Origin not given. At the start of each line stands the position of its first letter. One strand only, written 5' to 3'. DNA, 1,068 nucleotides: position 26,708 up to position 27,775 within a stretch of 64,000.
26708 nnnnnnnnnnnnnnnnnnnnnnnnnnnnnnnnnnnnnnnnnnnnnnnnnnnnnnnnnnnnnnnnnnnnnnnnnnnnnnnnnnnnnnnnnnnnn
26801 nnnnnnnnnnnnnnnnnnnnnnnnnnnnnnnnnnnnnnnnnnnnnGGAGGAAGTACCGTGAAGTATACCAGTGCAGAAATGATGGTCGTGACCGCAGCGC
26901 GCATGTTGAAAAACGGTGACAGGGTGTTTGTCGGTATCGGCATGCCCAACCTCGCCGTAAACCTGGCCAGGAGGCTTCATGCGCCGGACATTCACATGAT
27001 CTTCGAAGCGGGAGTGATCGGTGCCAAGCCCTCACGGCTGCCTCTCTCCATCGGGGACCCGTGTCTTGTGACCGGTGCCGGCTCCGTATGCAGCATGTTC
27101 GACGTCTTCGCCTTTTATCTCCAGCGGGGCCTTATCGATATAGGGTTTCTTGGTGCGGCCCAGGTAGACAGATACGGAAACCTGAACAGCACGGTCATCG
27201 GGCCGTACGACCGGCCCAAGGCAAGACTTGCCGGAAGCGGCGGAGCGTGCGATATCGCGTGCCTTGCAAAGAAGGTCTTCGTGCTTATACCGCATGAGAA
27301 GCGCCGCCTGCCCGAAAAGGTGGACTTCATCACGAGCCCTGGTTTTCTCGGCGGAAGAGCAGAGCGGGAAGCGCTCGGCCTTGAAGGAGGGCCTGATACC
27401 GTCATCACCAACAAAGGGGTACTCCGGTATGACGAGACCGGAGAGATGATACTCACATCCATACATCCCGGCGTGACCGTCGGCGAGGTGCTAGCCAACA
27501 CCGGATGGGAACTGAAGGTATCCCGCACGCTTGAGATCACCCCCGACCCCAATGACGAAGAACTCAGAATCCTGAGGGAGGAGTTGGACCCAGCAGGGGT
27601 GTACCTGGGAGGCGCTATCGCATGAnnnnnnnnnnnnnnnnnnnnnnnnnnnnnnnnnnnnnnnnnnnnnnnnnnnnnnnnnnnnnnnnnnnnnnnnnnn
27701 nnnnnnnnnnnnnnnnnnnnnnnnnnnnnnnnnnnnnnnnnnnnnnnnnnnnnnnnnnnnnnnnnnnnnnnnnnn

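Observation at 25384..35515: Candidate undescribed anaerobic catabolic pathway: aminotransferase, tungsten AOR, CoA-transferase, thiolase/HMGCS-like/DUF35 trio and sodium symporter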

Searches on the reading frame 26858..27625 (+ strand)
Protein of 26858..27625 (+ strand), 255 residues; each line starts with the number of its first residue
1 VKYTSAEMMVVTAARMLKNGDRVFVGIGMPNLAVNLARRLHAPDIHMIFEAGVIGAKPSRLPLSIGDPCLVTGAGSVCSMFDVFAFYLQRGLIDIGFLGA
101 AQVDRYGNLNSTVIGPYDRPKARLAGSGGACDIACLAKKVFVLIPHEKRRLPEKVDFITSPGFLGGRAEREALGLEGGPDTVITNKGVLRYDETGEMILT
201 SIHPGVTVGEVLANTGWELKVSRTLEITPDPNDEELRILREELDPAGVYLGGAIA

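Call 3: search_protein_families(library=pfam, proteins=[window:26858-27625:+])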
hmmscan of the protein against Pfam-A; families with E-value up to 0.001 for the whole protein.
window:26858-27625:+ (255 aa): 1 family
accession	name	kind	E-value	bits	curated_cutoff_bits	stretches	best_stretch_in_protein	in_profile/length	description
PF01144.29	CoA_trans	-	7.3e-37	127.3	23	1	7-213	2-216/217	Coenzyme A transferase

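Call 4: search_protein_families(library=ncbifam, proteins=[window:26858-27625:+])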
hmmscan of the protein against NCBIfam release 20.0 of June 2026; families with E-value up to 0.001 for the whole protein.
window:26858-27625:+ (255 aa): 2 families
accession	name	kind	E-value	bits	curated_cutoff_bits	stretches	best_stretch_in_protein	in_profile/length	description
TIGR02428.1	pcaJ_scoB_fam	subfamily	6.8e-17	61.5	243.55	1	7-220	4-206/207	3-oxoacid CoA-transferase subunit B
NF052271.1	Staph_FadX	equivalog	4.4e-05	22.3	750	1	3-140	275-402/523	fatty acid degradation protein FadX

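Call 17: search_solved_structures(query=window:26858-27625:+, max_evalue=0.001, show_alignments=3)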
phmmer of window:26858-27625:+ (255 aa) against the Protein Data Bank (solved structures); distinct sequences matched with E-value up to 0.001: 24.
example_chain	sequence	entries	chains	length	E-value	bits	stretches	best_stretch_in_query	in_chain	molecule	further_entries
1poi_B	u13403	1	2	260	1.2e-58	201.7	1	2-249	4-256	GLUTACONATE COENZYME A-TRANSFERASE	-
5n02_D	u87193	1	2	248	2.9e-21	79.1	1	3-247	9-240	Glutaconate CoA-transferase family, subunit B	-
5n01_D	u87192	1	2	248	2.9e-21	79.1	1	3-247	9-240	Glutaconate CoA-transferase family, subunit B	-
5n00_B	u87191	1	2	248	3.9e-21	78.7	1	3-247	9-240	Glutaconate CoA-transferase family, subunit B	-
5n03_D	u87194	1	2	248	5e-21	78.4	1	3-247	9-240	Glutaconate CoA-transferase family, subunit B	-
5mzw_D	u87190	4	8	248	9.5e-21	77.4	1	3-247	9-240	Glutaconate CoA-transferase family, subunit B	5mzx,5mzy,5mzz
6con_B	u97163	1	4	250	5.8e-17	65.1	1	4-247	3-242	CoA-transferase subunit beta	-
6co6_B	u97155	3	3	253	4.2e-16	62.2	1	6-247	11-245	Probable CoA-transferase beta subunit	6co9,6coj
9csc_B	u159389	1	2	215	8.1e-12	48.2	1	7-161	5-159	3-oxoacid CoA-transferase, B subunit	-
9cq2_B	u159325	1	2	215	1.2e-11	47.7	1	7-161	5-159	3-oxoacid CoA-transferase, B subunit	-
9ctd_C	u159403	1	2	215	1.2e-11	47.6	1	7-161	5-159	3-oxoacid CoA-transferase, B subunit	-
9cry_B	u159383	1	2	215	1.3e-11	47.6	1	7-161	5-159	3-oxoacid CoA-transferase, B subunit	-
3cdk_B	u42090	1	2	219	3.7e-10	42.8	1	7-224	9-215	Succinyl-CoA:3-ketoacid-coenzyme A transferase subunit B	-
8k9h_A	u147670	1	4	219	2.7e-09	39.9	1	8-149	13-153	Butyrate-acetoacetate CoA-transferase subunit B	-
3dlx_A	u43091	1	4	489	1.5e-08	37.4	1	8-225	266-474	Succinyl-CoA:3-ketoacid-coenzyme A transferase 1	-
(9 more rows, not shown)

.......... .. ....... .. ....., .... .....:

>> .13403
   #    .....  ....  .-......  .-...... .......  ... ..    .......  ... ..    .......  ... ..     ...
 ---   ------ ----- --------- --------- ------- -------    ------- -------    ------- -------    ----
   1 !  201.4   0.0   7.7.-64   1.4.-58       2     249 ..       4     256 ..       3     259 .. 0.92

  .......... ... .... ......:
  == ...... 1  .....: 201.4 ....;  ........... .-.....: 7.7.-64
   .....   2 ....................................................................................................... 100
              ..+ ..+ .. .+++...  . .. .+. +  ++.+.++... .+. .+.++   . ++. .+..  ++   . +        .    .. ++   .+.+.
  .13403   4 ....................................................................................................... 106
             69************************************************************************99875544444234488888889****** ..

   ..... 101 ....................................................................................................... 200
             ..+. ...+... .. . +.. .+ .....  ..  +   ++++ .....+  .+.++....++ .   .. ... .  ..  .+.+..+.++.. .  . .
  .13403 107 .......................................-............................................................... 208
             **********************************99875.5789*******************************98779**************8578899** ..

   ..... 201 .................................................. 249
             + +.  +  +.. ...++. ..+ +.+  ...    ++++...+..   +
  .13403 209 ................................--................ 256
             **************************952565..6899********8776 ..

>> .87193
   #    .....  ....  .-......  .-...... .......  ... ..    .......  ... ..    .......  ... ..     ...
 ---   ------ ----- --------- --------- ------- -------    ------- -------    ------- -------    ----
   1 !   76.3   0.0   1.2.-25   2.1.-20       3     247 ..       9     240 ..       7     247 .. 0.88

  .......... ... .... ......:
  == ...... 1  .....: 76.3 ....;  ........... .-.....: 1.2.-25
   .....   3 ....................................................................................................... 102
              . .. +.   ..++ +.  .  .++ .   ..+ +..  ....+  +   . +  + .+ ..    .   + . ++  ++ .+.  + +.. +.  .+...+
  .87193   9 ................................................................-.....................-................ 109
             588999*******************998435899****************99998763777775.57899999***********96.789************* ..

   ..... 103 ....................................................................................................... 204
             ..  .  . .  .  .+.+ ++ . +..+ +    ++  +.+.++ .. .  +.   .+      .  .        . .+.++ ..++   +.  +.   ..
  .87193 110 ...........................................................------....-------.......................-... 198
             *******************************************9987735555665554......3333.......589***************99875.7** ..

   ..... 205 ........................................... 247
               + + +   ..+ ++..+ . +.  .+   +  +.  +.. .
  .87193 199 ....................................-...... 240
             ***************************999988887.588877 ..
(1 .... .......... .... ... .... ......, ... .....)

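Call 23: find_related_loci(query=window:26858-27625:+, collection=genome_contigs, flank=10000)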
Query window:26858-27625:+ (255 aa) in genome_contigs; peptide patterns used: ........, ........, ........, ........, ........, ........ (x = any residue, [..] = any of these).
599 stretches matched a pattern (row limit reached: there are more); 486 encode a relative of the query (tblastn E <= 1e-3); the best 80 are kept; 80 distinct loci.
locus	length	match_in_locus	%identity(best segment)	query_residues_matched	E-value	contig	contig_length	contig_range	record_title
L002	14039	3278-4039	94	1-254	1e-160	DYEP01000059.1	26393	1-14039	MAG TPA_asm: Symbiobacterium sp. isolate Tomsk_54_12 Tomsk_k141_14039, whole genome shotgun sequence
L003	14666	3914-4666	76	1-250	9e-127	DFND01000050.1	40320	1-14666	MAG TPA_asm: Firmicutes bacterium UBA3576 UBA3576_contig_1267, whole genome shotgun sequence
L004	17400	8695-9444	68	2-251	6e-118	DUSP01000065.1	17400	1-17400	MAG TPA_asm: Clostridia bacterium isolate AS04akNAM_48 12631_AS04, whole genome shotgun sequence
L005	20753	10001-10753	63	1-250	3e-109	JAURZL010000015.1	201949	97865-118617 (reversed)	MAG: Anaerolineaceae bacterium isolate E6_concoct.bin.151 E6_k141_481979, whole genome shotgun sequence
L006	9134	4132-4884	63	1-250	3e-109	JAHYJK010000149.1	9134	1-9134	MAG: Anaerolineaceae bacterium isolate KA20 NODE_3309_length_9170_cov_4.130930, whole genome shotgun sequence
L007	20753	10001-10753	63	1-250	2e-109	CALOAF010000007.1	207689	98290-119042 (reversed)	MAG: uncultured Anaerolineaceae bacterium isolate HOU_bin.0089 genome assembly, contig: contig_3263, whole genome shotgu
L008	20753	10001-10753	63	1-250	4e-109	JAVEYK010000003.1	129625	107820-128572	MAG: Anaerolineaceae bacterium isolate BF4_28 NODE_317_length_129625_cov_13.167037_Biofilm4, whole genome shotgun sequen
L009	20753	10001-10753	66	1-250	9e-109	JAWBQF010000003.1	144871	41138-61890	MAG: Candidatus Methanomethylicia archaeon isolate JZ-1_201705_bins_15 JZ-1_201705_bins_15_scaffold_3, whole genome shot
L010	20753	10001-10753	63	1-250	9e-109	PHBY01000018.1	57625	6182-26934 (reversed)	MAG: Chloroflexi bacterium HGW-Chloroflexi-2 bjp_ig2069_scaffold_347, whole genome shotgun sequence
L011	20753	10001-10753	63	1-250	2e-108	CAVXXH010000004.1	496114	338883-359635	MAG: uncultured Chloroflexia bacterium isolate MFD04716.bin.1.227 genome assembly, contig: contig_19181, whole genome sh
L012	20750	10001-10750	62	1-249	3e-108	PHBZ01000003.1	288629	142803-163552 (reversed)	MAG: Chloroflexi bacterium HGW-Chloroflexi-10 Ig3397_v2_scaffold_32, whole genome shotgun sequence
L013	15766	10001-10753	62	1-250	3e-108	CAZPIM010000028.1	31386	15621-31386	MAG TPA_asm: uncultured Anaerolineaceae bacterium isolate SRP302447_co2_99 genome assembly, contig: NODE_3929_length_313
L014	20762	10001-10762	61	1-253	1e-107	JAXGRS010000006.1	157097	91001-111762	MAG: Anaerolineaceae bacterium isolate AnMBR.bin355 bin355_6, whole genome shotgun sequence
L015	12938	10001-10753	62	1-250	4e-107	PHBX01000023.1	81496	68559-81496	MAG: Chloroflexi bacterium HGW-Chloroflexi-3 bjp_ig2158_scaffold_218, whole genome shotgun sequence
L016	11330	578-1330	61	1-250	9e-107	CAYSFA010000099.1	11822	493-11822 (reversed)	MAG TPA_asm: uncultured Anaerolineaceae bacterium isolate SRP192927_co6_482 genome assembly, contig: NODE_13553_length_1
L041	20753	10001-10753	61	4-252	5e-100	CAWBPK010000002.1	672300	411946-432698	MAG: uncultured Chloroflexia bacterium isolate MFD01299.bin.1.98 genome assembly, contig: contig_19077, whole genome sho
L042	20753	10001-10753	58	1-251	1e-99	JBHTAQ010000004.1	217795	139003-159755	Saliphagus sp. GCM10025317 strain JCM 18464 tig00000141_pilon, whole genome shotgun sequence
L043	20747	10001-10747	61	4-250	2e-99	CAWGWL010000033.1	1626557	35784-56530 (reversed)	MAG: uncultured Chloroflexia bacterium isolate MFD02809.bin.2.5 genome assembly, contig: contig_42931, whole genome shot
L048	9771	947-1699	60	4-252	5e-99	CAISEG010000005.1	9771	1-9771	MAG: uncultured Anaerolineales bacterium isolate AlinenSedimentsD1_bin-0189 genome assembly, contig: bin-0189:005/194, w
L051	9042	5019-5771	57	2-250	1e-94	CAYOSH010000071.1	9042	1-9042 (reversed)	MAG TPA_asm: uncultured Eubacteriales bacterium isolate SRP185410_co2_348 genome assembly, contig: NODE_10192_length_904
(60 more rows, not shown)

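Call 28: search_protein_families(library=ncbifam, proteins=[L007:7124-8713:+, L051:1-1464:+, L051:1495-2691:+, L051:2704-4047:+, L051:5938-6702:+, L051:6689-7522:+, L051:7692-8618:+, L003:11151-12062:+, L003:12064-12915:+, L004:5722-6738:+], max_evalue=1e-10)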
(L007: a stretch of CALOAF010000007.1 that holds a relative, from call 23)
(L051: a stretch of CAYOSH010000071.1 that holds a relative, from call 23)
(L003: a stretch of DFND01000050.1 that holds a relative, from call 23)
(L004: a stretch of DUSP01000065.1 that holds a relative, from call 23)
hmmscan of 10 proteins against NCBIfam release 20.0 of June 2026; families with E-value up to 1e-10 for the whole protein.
L007:7124-8713:+ (529 aa): 40 families (the best 25 are shown)
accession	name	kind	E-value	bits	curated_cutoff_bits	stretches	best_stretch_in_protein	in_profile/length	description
NF002852.0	PRK03137.1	subfamily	1.5e-133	446.3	648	1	15-522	13-509/514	L-glutamate gamma-semialdehyde dehydrogenase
TIGR01237.1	D1pyr5carbox2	equivalog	1.9e-122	409.7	659.65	1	19-521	12-505/511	L-glutamate gamma-semialdehyde dehydrogenase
NF052305.1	DioxValDhHalo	equivalog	6.6e-96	322.1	750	1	44-520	9-476/483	2,5-dioxovalerate dehydrogenase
NF042993.1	AlphKGSA_gudD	equivalog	2.4e-95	320.1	770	1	40-509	4-465/481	alpha-ketoglutaric semialdehyde dehydrogenase GucD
NF008869.0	PRK11904.1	equivalog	4.8e-94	316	747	1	39-523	553-1024/1042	bifunctional proline dehydrogenase/L-glutamate gamma-semialdehyde dehydrogenase PutA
TIGR01804.1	BADH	equivalog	3.3e-85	286.3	668.6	1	51-508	11-455/467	betaine-aldehyde dehydrogenase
TIGR02299.1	HpaE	equivalog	6.4e-85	285.6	638.35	1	42-520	3-471/488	5-carboxymethyl-2-hydroxymuconate semialdehyde dehydrogenase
NF009725.0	PRK13252.1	equivalog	3.5e-83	279.7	593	1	39-519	6-473/488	betaine-aldehyde dehydrogenase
NF040792.1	glyc_ald_dh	equivalog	4.9e-82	276.4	760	1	43-515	4-467/488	D-glyceraldehyde dehydrogenase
NF007497.0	PRK10090.1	equivalog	5.8e-81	272.7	500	1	39-522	6-474/480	aldehyde dehydrogenase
NF006916.0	PRK09407.1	equivalog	2.4e-78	264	521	1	38-521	19-488/526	succinic semialdehyde dehydrogenase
NF010000.0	PRK13473.1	subfamily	3.2e-77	260.2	615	1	40-502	3-451/475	aminobutyraldehyde dehydrogenase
TIGR03216.1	OH_muco_semi_DH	equivalog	6.1e-77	259.2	693.25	1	43-518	4-472/481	2-hydroxymuconic semialdehyde dehydrogenase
TIGR01780.1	SSADH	subfamily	9.5e-77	258.8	646.35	1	67-516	10-443/448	succinate-semialdehyde dehydrogenase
TIGR01238.1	D1pyr5carbox3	equivalog_domain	1.4e-76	258.1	485.2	1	31-520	31-498/500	L-glutamate gamma-semialdehyde dehydrogenase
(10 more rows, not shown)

L051:1-1464:+ (487 aa): 39 families (the best 25 are shown)
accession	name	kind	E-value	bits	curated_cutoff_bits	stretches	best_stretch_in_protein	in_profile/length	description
NF002852.0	PRK03137.1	subfamily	1.9e-128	429.5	648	1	1-482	34-509/514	L-glutamate gamma-semialdehyde dehydrogenase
TIGR01237.1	D1pyr5carbox2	equivalog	9.6e-117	390.8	659.65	1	1-482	30-506/511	L-glutamate gamma-semialdehyde dehydrogenase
NF052305.1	DioxValDhHalo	equivalog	2.2e-102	343.5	750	1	16-463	19-459/483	2,5-dioxovalerate dehydrogenase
NF042993.1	AlphKGSA_gudD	equivalog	1.2e-98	331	770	1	7-464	7-460/481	alpha-ketoglutaric semialdehyde dehydrogenase GucD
TIGR01804.1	BADH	equivalog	1.1e-92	311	668.6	1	18-462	14-450/467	betaine-aldehyde dehydrogenase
NF008869.0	PRK11904.1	equivalog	1.7e-88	297.7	747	1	20-485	566-1026/1042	bifunctional proline dehydrogenase/L-glutamate gamma-semialdehyde dehydrogenase PutA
NF040792.1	glyc_ald_dh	equivalog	2.5e-88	297.1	760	1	17-445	16-440/488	D-glyceraldehyde dehydrogenase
NF009725.0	PRK13252.1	equivalog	3.1e-88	296.3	593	1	6-463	9-459/488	betaine-aldehyde dehydrogenase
TIGR02299.1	HpaE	equivalog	4.3e-86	289.4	638.35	1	7-477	4-468/488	5-carboxymethyl-2-hydroxymuconate semialdehyde dehydrogenase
NF006916.0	PRK09407.1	equivalog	8e-85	285.4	521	1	27-468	43-477/526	succinic semialdehyde dehydrogenase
TIGR01780.1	SSADH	subfamily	3.5e-83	280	646.35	1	32-468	11-436/448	succinate-semialdehyde dehydrogenase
NF007497.0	PRK10090.1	equivalog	6.8e-80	269.1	500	1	3-468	6-462/480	aldehyde dehydrogenase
NF050084.1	pip_6_carb_DH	equivalog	8.7e-79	265.6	730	1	23-485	3-460/475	L-piperidine-6-carboxylate dehydrogenase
NF010000.0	PRK13473.1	subfamily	3.5e-76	256.8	615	1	6-442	5-436/475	aminobutyraldehyde dehydrogenase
NF006992.0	PRK09457.1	subfamily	3.6e-76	256.8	514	1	7-462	4-449/487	succinylglutamate-semialdehyde dehydrogenase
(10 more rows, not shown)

L051:1495-2691:+ (398 aa): 33 families (the best 25 are shown)
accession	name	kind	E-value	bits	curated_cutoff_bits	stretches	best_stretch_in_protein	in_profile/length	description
TIGR01930.1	AcCoA-C-Actrans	subfamily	7.1e-140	466.3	240.55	1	11-395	1-384/385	acetyl-CoA C-acyltransferase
NF004206.0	PRK05656.1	subfamily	9.9e-134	446.3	688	1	7-397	2-392/392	acetyl-CoA C-acetyltransferase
NF006086.0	PRK08235.1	equivalog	6e-129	430.6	526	1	7-396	2-391/393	acetyl-CoA C-acetyltransferase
NF006552.0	PRK09051.1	subfamily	1.9e-126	422.5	565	1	7-398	4-395/395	beta-ketothiolase BktB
NF004853.0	PRK06205.1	subfamily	7e-121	404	551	1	7-398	2-403/404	acetyl-CoA C-acetyltransferase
NF042999.1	bketothiol_BktB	equivalog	1.2e-117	393.5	725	1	8-397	4-393/394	beta-ketothiolase BktB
NF006551.0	PRK09050.1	subfamily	6.9e-112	374.4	605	1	7-398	2-401/401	3-oxoadipyl-CoA thiolase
TIGR02430.1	pcaF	equivalog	1.3e-111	373.4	597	1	8-398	2-400/400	3-oxoadipyl-CoA thiolase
NF005152.0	PRK06633.1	equivalog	3.2e-104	348.6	675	1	7-397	3-391/392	acetyl-CoA C-acetyltransferase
NF042967.1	AcCoAtase_PhaA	equivalog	5.2e-104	348.5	740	1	8-398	3-396/396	acetyl-CoA acetyltransferase PhaA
NF005805.0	PRK07661.1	equivalog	8.4e-101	337.7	633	1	8-391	3-384/391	acetyl-CoA C-acetyltransferase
NF006510.0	PRK08947.1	equivalog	6.7e-99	331.4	519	1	7-398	2-387/387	acetyl-CoA C-acyltransferase FadA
NF005404.0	PRK06954.1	subfamily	3.3e-98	329.3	687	1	4-392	4-391/397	acetyl-CoA C-acetyltransferase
NF005890.0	PRK07851.1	equivalog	9.2e-94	314.7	580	1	158-398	169-405/406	acetyl-CoA C-acetyltransferase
NF005033.0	PRK06445.1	equivalog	2.1e-93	313.6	511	1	33-398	35-395/395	acetyl-CoA C-acetyltransferase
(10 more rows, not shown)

L051:2704-4047:+ (447 aa): 69 families (the best 25 are shown)
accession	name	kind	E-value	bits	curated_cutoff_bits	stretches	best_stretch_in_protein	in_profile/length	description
NF004426.0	PRK05769.1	equivalog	8.5e-184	611.4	552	1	4-440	4-439/441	acetyl ornithine aminotransferase family protein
NF005993.0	PRK08117.1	subfamily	2.2e-150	501.1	574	1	18-442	6-431/433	aspartate aminotransferase family protein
NF006228.0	PRK08360.1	equivalog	1.1e-128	429.7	608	1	17-444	3-430/443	aspartate aminotransferase family protein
NF004714.0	PRK06058.1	subfamily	3.7e-121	404.9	639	1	8-439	14-445/447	4-aminobutyrate--2-oxoglutarate transaminase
TIGR00700.1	GABAtrnsam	equivalog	8.6e-120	400.1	506.65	1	35-439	14-419/420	4-aminobutyrate--2-oxoglutarate transaminase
NF006368.0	PRK08593.1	equivalog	4.8e-116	388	570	1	15-445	4-436/448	aspartate aminotransferase family protein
NF002874.0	PRK03244.1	equivalog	8.3e-115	383.7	457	1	37-443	26-397/399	acetylornithine transaminase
NF005376.0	PRK06918.1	equivalog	1.2e-113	379.9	676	1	9-441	9-444/451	4-aminobutyrate--2-oxoglutarate transaminase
TIGR00707.1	argD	subfamily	7e-111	370.7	410.05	1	35-438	8-380/381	acetylornithine/succinylornithine family transaminase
NF004171.0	PRK05639.1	equivalog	5.4e-106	355.2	639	1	6-437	4-440/457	alanine/serine racemase family protein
NF005692.0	PRK07495.1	equivalog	1.8e-103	346.5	724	1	39-442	25-423/425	4-aminobutyrate--2-oxoglutarate transaminase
NF045634.1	LeuMetRace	equivalog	5.5e-99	331.8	800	1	27-442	14-428/432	leucine/methionine racemase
NF049976.1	AmadipTransam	equivalog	1.3e-97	327.4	650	1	26-440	4-414/416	2-aminoadipate transaminase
NF005272.0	PRK06777.1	equivalog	1.9e-97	326.5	725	1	40-439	26-420/421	4-aminobutyrate--2-oxoglutarate transaminase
NF002325.0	PRK01278.1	subfamily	1.1e-96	323.9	372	1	34-443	11-391/395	acetylornithine transaminase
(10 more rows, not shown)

L051:5938-6702:+ (254 aa): 12 families
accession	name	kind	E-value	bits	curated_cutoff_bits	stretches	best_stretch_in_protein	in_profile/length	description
TIGR03453.1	partition_RepA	equivalog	3.1e-33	115.1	348.45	1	2-245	106-367/387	plasmid partitioning protein RepA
NF041546.1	ParA_partition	equivalog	1.4e-32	112.9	180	2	105-247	64-203/203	ParA family partition ATPase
NF041283.1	PrgP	equivalog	1e-28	100.5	400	1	2-223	4-233/297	ParA superfamily DNA segregation protein PrgP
TIGR01969.1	minD_arch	subfamily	5e-23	81.6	201.75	1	1-250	1-232/251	cell division ATPase MinD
NF010443.0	PRK13869.1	subfamily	7.1e-20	71.1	446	1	2-246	123-385/405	plasmid-partitioning protein RepA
TIGR01007.1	eps_fam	subfamily_domain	8.9e-18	64.6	108.05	1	2-183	19-188/204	polysaccharide biosynthesis tyrosine autokinase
NF010259.0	PRK13705.1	equivalog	6.8e-17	61.5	725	1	2-216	108-336/388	plasmid-partitioning protein SopA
TIGR03371.1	cellulose_yhjQ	equivalog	8.2e-17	61.5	157.85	0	111-244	107-237/246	cellulose biosynthesis protein BcsQ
TIGR01968.1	minD_bact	equivalog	9.4e-13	48.1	212.9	1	2-173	3-166/261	septum site-determining protein MinD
TIGR01287.1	nifH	equivalog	7.6e-12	45.1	394.35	0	8-73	7-73/275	nitrogenase iron protein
TIGR00345.1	GET3_arsA_TRC40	subfamily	6.4e-11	42.3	135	0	9-132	5-140/299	TRC40/GET3/ArsA family transport-energizing ATPase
TIGR03018.1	pepcterm_TyrKin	hypoth_equivalog_domain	9.8e-11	41.4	230.65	0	2-166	37-198/207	XrtA-associated tyrosine autokinase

L051:6689-7522:+ (277 aa): 4 families
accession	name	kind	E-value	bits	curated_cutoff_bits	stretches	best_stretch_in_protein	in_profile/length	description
TIGR04285.1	nucleoid_noc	exception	6.8e-50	169.8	315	1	34-232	2-201/255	nucleoid occlusion protein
TIGR00180.1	parB_part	domain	3.1e-46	157.5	58.45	1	34-206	5-183/186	ParB/RepB/Spo0J family partition protein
TIGR03734.1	PRTRC_parB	hypoth_equivalog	5.2e-27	94.6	278.6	1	45-210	7-175/555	PRTRC system ParB family protein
TIGR03454.1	partition_RepB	equivalog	9.3e-17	61.4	201.5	1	29-218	59-253/325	plasmid partitioning protein RepB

L051:7692-8618:+ (308 aa): 0 families

L003:11151-12062:+ (303 aa): 162 families (the best 25 are shown)
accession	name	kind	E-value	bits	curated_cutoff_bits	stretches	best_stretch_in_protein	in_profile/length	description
TIGR01188.1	drrA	subfamily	4.5e-57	193.6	312.45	1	14-294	1-300/302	daunorubicin resistance ABC transporter, ATP-binding protein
TIGR03522.1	GldA_ABC_ATP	equivalog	6.8e-52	176.8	402.6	1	7-291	3-297/301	gliding motility-associated ABC transporter ATP-binding subunit GldA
TIGR03864.1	PQQ_ABC_ATP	hypoth_equivalog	1.4e-41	142.5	302.25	1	6-221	1-220/236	ABC transporter, ATP-binding subunit, PQQ-dependent alcohol dehydrogenase system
NF010059.0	PRK13536.1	equivalog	1.4e-39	135.8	549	1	6-222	43-263/342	nodulation factor ABC transporter ATP-binding protein NodI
NF033858.1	ABC2_perm_RbbA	equivalog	1.5e-39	135.6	1050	1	4-221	264-485/909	ribosome-associated ATPase/putative transporter RbbA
NF047565.1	PSM_export_PmtA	equivalog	7.6e-39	133.7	350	1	6-213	2-208/282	phenol-soluble modulin export ABC transporter ATP-binding protein PmtA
NF010060.0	PRK13537.1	equivalog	1.2e-38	132.8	521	1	5-222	14-235/314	nodulation factor ABC transporter ATP-binding protein NodI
TIGR03740.1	galliderm_ABC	subfamily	6.8e-38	130.6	309.75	1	8-214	2-205/223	lantibiotic protection ABC transporter ATP-binding subunit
TIGR01288.1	nodI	equivalog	1.6e-37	129.2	424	1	6-222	4-224/303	nodulation factor ABC transporter ATP-binding protein NodI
TIGR04406.1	LPS_export_lptB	equivalog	2e-35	122.2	240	1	8-220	3-222/239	LPS export ABC transporter ATP-binding protein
NF011967.0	PRK15439.1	equivalog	3.3e-31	108.3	586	1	4-212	9-219/510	autoinducer 2 ABC transporter ATP-binding protein LsrA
TIGR02315.1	ABC_phnC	equivalog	2e-30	106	266.1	1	7-228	2-241/243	phosphonate ABC transporter ATP-binding protein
NF041861.1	YtfR_transport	equivalog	3.4e-30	104.9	850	2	113-220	375-481/492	galactofuranose ABC transporter, ATP-binding protein YtfR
TIGR03410.1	urea_trans_UrtE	equivalog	7.2e-30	104.1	285.8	1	8-222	2-221/230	urea ABC transporter ATP-binding subunit UrtE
TIGR03375.1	type_I_sec_LssB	subfamily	2.5e-29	102.1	693.1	1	18-213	479-681/696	type I secretion system permease/ATPase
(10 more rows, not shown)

L003:12064-12915:+ (283 aa): 0 families

L004:5722-6738:+ (338 aa): 1 family
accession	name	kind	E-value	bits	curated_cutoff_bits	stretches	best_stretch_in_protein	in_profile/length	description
TIGR03120.1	one_C_mch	equivalog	4.2e-90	302.1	228.8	1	19-336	1-312/313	methenyltetrahydromethanopterin cyclohydrolase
